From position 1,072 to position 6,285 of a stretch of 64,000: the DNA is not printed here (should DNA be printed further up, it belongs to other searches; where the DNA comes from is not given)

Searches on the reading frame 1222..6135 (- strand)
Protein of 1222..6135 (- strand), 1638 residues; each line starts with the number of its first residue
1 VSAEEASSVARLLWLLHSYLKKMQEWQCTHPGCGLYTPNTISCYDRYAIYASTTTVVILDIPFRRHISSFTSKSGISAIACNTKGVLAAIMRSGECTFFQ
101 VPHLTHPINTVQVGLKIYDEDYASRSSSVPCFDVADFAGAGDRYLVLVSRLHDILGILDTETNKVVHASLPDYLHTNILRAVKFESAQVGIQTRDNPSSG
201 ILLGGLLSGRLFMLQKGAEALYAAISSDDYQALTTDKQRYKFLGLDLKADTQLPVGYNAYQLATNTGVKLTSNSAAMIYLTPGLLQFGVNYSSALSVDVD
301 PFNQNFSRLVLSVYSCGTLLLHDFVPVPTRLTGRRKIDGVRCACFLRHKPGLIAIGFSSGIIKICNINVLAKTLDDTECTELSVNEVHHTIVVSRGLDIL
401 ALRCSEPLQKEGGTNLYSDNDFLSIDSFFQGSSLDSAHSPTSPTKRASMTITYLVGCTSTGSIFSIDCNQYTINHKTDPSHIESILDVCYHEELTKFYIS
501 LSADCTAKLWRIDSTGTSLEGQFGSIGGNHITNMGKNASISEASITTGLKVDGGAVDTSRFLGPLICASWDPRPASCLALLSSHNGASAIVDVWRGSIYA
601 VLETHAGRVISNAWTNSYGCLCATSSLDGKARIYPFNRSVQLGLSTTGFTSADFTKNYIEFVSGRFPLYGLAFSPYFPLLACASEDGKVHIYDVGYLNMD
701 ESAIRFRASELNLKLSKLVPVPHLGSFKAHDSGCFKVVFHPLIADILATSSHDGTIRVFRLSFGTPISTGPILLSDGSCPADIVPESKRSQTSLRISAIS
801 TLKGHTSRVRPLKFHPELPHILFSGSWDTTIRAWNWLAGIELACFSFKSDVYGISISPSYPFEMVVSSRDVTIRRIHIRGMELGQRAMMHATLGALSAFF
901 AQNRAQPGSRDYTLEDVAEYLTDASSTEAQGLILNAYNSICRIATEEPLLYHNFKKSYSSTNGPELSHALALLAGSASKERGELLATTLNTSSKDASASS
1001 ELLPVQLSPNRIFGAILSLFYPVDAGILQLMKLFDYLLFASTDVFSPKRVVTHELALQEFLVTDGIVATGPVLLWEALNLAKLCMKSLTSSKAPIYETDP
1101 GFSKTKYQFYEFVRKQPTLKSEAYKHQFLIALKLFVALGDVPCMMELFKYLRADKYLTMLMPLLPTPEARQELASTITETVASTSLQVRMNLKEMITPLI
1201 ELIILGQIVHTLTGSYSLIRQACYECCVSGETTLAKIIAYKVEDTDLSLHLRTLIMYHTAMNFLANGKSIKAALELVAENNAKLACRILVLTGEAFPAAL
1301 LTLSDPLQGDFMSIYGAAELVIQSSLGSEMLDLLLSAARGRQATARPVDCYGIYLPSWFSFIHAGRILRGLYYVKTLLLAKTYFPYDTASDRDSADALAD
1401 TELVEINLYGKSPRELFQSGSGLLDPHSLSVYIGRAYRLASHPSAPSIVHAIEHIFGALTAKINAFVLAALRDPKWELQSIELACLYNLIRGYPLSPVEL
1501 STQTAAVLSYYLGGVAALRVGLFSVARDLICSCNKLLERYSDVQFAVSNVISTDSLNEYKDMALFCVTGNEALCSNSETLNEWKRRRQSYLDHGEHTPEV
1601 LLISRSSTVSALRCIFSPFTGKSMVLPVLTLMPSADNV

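Call 59: search_protein_families(library=pfam, proteins=[window:1222-6135:-], max_evalue=0.00001)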
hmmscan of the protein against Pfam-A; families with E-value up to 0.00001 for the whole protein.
window:1222-6135:- (1638 aa): 9 families
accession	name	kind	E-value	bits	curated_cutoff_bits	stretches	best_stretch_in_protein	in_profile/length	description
PF25174.1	Beta-prop_THOC3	-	6.9e-20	71.6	305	1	799-886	39-125/272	THOC3 beta-propeller domain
PF00400.38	WD40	-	2.5e-18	66.2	27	0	799-835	4-39/39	WD domain, G-beta repeat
PF25173.1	Beta-prop_WDR3_1st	-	3.5e-13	50.1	154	0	798-875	63-139/184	WDR3 first beta-propeller domain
PF24807.1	WD40_CDC20-Fz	-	9.3e-13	48.6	200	0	796-866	167-238/292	CDC20/Fizzy WD40 domain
PF24814.1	WD40_Prp19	-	1.5e-12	47.6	320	0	798-873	41-115/281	Prp19 WD40 domain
PF24817.1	WD40_WDHD1_1st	-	1.6e-08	34.5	109.9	0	797-843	119-164/291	WDHD1 first WD40 domain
PF25168.1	Beta-prop_WDR36-Utp21_2nd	-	1.5e-07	31.5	84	0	798-862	232-295/335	WDR36/Utp21 second beta-propeller domain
PF23869.1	Beta-prop_WDR75_1st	-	2.1e-06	27.7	45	0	798-922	27-152/292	WD repeat-containing protein 75 first beta-propeller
PF24805.1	EIF3I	-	6.7e-06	25.9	200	0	799-867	45-112/324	EIF3I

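Call 60: search_solved_structures(query=window:1222-6135:-, max_evalue=0.001)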
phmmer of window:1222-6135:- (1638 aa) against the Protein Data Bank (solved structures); distinct sequences matched with E-value up to 0.001: 92 (the best 60 are shown).
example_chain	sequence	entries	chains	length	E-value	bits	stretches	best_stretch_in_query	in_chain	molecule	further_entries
2ymu_A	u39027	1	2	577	2.4e-22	81.4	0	799-875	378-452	WD-40 REPEAT PROTEIN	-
5yzv_A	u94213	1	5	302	7.9e-14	53.1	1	799-875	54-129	Probable serine/threonine-protein kinase PkwA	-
9dzx_A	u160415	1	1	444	2.4e-12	48.2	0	733-838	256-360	Putative coatomer subunit alpha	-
8eo0_A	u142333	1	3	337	3.2e-12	47.8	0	732-838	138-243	Putative coatomer subunit alpha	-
7s23_A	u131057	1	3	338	3.7e-12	47.6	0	730-838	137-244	Coatomer subunit alpha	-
8evl_A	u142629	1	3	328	3.9e-12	47.5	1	733-873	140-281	Putative coatomer subunit alpha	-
8eny_A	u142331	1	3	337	4.6e-12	47.3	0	732-838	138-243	Putative coatomer subunit alpha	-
7s22_A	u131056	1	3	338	5.3e-12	47.1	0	732-838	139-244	Coatomer subunit alpha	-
8enz_A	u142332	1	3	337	6.2e-12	46.8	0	733-838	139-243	Putative coatomer subunit alpha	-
7s16_A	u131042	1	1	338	8.3e-12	46.4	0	733-838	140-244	Coatomer subunit alpha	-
4j87_A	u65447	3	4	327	7e-11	43.4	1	725-885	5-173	coatomer subunit alpha | coatomer alpha subunit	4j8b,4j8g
8ens_A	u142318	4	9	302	2e-09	38.5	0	727-835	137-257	Coatomer subunit beta'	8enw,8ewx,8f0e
4j79_A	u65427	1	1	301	3.3e-09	37.8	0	727-835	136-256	Coatomer subunit beta'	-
4j73_A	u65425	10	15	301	3.3e-09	37.8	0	727-835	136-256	Coatomer subunit beta'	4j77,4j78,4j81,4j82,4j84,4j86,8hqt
2ynn_A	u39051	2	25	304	3.7e-09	37.6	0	727-835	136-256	COATOMER SUBUNIT BETA'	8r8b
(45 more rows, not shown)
